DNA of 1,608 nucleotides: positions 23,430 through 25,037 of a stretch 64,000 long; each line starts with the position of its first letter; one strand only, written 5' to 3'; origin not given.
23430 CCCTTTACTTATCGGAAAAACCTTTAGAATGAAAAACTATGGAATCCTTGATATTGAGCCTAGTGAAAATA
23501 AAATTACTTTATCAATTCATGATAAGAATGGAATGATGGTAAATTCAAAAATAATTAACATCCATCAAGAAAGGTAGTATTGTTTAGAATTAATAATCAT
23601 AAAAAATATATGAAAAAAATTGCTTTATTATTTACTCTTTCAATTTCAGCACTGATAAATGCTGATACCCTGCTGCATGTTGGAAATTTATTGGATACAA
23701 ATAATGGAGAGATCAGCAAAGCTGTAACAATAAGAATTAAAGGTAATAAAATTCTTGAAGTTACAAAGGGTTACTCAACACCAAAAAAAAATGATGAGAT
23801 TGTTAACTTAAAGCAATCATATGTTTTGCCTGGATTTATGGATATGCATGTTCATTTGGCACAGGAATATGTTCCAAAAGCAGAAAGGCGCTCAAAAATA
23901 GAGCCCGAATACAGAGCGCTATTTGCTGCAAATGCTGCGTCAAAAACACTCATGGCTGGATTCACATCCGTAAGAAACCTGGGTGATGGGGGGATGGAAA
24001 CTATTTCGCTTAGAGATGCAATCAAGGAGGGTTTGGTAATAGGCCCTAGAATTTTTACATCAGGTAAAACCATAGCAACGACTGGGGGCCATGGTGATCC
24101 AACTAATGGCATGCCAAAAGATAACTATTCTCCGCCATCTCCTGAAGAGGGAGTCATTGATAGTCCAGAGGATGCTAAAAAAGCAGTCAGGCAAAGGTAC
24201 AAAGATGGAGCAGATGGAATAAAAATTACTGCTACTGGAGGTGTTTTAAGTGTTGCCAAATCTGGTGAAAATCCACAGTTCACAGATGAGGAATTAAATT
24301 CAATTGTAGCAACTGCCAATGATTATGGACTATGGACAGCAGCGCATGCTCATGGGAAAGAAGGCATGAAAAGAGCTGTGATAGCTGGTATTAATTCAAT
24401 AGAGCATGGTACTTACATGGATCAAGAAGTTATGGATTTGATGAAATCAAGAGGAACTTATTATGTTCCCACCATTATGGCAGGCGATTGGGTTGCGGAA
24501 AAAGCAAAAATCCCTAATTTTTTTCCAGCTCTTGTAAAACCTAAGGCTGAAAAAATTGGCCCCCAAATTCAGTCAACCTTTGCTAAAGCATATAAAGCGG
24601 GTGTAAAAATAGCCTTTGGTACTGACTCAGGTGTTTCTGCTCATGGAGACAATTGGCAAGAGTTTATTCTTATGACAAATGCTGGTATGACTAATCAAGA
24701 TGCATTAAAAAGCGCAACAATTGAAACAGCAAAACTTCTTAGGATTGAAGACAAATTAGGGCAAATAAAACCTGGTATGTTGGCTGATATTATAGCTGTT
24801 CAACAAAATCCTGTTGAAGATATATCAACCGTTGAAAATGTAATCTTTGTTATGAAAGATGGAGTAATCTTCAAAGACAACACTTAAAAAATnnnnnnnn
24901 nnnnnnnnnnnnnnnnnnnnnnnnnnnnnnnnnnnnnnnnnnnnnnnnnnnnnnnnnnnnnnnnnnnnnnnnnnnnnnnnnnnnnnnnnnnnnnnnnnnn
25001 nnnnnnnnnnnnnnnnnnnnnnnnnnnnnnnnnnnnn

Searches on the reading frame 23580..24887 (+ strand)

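Call 48: search_protein_families(library=pfam, proteins=[window:23580-24887:+], max_evalue=0.00001)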
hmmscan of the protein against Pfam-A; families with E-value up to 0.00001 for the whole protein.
window:23580-24887:+ (435 aa): 2 families
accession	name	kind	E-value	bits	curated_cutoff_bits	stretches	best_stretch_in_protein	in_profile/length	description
PF01979.26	Amidohydro_1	-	1.8e-54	185.7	25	1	81-429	1-343/345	Amidohydrolase family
PF07969.17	Amidohydro_3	-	1.5e-17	64.7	29.7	1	194-413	212-450/472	Amidohydrolase family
